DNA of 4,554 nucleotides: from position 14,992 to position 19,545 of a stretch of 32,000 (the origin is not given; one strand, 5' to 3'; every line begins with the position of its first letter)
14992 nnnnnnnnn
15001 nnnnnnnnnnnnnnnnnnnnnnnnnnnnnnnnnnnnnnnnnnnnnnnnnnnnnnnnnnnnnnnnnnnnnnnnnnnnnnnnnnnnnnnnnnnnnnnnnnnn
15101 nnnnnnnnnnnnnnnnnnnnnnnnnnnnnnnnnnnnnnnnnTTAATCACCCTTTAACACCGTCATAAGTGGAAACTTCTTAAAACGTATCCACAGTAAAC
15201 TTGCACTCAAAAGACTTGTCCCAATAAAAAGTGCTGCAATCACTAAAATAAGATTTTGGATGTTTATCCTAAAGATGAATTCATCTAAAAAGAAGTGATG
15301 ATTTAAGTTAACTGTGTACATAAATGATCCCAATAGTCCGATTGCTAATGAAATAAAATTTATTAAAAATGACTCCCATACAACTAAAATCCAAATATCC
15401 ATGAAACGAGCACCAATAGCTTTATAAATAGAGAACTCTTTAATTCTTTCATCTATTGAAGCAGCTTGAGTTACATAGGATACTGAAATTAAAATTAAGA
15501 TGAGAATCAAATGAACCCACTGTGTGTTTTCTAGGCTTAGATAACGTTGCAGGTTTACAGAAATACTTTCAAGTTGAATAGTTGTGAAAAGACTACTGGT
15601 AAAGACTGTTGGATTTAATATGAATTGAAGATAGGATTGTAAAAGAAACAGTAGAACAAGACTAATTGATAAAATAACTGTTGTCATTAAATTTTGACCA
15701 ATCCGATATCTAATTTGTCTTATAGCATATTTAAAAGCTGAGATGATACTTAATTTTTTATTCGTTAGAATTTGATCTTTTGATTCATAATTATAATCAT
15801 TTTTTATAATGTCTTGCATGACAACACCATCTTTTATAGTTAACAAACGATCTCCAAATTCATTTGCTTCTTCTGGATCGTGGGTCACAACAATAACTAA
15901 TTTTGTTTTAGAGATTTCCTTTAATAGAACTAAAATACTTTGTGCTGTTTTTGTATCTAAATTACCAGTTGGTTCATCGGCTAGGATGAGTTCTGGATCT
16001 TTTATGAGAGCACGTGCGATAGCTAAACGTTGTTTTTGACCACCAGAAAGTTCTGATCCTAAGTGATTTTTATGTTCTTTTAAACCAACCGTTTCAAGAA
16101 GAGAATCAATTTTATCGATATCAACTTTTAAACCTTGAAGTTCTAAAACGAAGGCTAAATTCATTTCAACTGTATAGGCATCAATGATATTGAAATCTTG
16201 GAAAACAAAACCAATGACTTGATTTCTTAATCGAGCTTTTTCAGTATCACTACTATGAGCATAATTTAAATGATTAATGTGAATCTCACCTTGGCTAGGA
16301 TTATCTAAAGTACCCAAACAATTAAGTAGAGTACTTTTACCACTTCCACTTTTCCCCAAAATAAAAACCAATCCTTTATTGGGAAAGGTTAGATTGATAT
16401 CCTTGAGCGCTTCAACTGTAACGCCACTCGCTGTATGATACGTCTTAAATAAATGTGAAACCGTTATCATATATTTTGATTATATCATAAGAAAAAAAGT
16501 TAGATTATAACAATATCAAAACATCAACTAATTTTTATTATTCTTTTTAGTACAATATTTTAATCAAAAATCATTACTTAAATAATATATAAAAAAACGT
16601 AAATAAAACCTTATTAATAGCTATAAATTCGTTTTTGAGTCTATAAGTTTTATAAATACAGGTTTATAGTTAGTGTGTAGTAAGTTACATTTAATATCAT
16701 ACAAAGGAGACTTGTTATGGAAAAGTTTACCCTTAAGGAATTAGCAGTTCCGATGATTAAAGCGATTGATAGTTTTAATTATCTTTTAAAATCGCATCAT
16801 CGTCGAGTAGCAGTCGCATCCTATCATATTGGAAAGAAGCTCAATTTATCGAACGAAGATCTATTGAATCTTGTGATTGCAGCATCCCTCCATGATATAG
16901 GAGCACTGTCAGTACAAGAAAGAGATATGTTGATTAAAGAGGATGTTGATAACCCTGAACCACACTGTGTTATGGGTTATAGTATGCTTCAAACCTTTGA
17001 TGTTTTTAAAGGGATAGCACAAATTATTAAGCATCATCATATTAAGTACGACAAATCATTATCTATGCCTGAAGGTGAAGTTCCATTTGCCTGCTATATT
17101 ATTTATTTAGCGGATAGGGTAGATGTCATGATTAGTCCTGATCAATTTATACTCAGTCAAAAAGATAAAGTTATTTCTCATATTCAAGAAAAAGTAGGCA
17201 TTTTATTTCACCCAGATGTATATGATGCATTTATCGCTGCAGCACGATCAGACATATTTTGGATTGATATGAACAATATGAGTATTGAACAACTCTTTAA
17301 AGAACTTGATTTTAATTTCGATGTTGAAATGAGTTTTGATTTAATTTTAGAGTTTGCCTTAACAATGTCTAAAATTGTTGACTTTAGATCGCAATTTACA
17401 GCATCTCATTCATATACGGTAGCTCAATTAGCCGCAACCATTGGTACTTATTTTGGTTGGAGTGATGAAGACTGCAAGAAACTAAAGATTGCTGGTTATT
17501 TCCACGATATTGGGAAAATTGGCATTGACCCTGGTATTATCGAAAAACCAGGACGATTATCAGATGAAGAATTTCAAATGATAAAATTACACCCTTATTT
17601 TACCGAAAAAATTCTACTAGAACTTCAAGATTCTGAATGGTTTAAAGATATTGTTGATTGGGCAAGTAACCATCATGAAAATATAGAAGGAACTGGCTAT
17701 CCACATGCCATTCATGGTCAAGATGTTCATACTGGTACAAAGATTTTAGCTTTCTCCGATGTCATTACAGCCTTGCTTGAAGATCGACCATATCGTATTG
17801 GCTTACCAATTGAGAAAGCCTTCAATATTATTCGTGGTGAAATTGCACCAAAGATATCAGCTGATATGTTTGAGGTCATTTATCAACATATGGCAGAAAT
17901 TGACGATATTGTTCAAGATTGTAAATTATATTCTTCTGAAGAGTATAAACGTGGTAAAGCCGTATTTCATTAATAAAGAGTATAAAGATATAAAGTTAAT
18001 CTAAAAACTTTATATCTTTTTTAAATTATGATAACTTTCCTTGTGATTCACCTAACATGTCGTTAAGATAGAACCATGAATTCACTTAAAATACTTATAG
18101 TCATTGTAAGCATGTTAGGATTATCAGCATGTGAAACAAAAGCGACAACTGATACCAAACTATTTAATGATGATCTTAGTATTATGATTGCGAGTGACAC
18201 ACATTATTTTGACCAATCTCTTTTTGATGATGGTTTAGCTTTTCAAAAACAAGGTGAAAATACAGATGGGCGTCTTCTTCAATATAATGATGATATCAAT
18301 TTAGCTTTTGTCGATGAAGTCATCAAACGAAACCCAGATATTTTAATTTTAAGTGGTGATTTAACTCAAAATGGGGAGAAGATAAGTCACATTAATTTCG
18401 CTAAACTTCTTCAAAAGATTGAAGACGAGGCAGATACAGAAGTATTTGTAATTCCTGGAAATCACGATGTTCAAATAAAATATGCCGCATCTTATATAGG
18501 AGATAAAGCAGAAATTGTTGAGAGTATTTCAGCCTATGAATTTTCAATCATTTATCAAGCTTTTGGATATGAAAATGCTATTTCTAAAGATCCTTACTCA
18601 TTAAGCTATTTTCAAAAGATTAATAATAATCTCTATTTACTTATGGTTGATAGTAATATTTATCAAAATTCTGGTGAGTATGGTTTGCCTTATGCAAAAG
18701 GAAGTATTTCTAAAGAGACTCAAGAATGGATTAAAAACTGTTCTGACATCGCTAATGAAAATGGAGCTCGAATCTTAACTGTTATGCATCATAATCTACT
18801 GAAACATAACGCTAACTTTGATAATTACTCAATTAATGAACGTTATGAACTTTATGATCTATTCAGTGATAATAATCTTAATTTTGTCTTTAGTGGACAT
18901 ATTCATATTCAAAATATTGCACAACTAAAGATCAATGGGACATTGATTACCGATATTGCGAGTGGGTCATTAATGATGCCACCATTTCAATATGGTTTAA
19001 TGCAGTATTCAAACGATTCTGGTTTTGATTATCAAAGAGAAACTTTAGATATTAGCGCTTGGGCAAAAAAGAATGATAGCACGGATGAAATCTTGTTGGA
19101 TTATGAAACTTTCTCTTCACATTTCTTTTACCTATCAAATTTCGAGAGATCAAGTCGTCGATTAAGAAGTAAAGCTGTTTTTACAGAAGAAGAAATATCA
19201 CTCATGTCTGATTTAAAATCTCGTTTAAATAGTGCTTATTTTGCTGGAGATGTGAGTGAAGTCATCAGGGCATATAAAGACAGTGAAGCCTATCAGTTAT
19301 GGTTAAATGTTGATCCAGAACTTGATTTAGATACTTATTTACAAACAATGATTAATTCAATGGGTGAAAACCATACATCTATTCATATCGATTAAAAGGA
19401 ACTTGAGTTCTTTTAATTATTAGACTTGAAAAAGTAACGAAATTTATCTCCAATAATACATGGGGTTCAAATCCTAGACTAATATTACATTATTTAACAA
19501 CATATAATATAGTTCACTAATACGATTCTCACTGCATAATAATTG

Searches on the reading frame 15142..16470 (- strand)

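Call 37: search_protein_families(library=pfam, proteins=[window:15142-16470:-], max_evalue=0.0001)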
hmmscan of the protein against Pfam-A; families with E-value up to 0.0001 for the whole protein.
window:15142-16470:- (442 aa): 6 families
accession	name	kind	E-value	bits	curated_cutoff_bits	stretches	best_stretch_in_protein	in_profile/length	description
PF00005.33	ABC_tran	-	6.7e-32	111.4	25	1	22-168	1-136/137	ABC transporter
PF02687.27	FtsX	-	2.2e-12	47.5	25.5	1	321-432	5-117/120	FtsX-like permease C-terminal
PF02463.25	SMC_N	-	2.7e-08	34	40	1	31-212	23-211/220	RecF/RecN/SMC N terminal domain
PF13304.12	AAA_21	-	5.6e-08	33.6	27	0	139-201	236-302/304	AAA domain, putative AbiEii toxin, Type IV TA system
PF13476.12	AAA_23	-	4.6e-05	24.6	27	1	23-52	11-39/201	AAA domain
PF13555.12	AAA_29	-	5.2e-05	23.4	27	0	27-66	17-55/61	P-loop containing region of AAA domain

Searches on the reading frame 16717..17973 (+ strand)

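Call 3: search_protein_families(library=pfam, proteins=[window:16717-17973:+], max_evalue=0.01)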
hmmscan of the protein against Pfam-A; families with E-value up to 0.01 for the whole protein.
window:16717-17973:+ (418 aa): 3 families
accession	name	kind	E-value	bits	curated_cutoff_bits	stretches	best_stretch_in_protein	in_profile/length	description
PF13487.12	HD_5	-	2.1e-37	128.9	27.2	2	217-374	3-160/170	HD domain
PF01966.28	HD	-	1.4e-26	93.5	22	2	229-352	2-115/116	HD domain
PF08668.18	HDOD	-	6.1e-06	26.3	22.9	0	225-270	92-135/196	HDOD domain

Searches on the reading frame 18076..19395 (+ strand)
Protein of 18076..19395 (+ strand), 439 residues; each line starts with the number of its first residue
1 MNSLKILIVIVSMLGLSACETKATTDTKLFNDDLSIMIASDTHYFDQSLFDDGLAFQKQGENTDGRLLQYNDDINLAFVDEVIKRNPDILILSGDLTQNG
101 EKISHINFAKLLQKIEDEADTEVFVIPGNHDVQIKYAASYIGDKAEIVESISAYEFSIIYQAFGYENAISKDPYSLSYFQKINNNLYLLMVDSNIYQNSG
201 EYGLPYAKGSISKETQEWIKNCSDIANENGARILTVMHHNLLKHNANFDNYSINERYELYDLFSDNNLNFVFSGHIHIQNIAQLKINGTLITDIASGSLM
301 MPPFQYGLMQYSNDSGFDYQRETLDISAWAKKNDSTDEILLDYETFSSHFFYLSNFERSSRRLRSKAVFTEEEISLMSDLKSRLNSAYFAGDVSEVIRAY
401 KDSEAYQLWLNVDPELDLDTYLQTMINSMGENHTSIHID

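Call 3: search_protein_families(library=pfam, proteins=[window:18076-19395:+], max_evalue=0.01)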
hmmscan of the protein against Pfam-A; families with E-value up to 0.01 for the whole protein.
window:18076-19395:+ (439 aa): 3 families
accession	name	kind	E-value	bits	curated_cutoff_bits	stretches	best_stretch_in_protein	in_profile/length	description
PF17839.6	CNP_C_terminal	-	3.7e-19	69.8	27.8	1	325-427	1-103/108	C-terminal domain of cyclic nucleotide phosphodiesterase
PF00149.33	Metallophos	-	2.3e-16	61.2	21.5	1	35-278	2-190/191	Calcineurin-like phosphoesterase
PF12850.12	Metallophos_2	-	3.3e-05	24.4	27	0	35-147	2-76/154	Calcineurin-like phosphoesterase superfamily domain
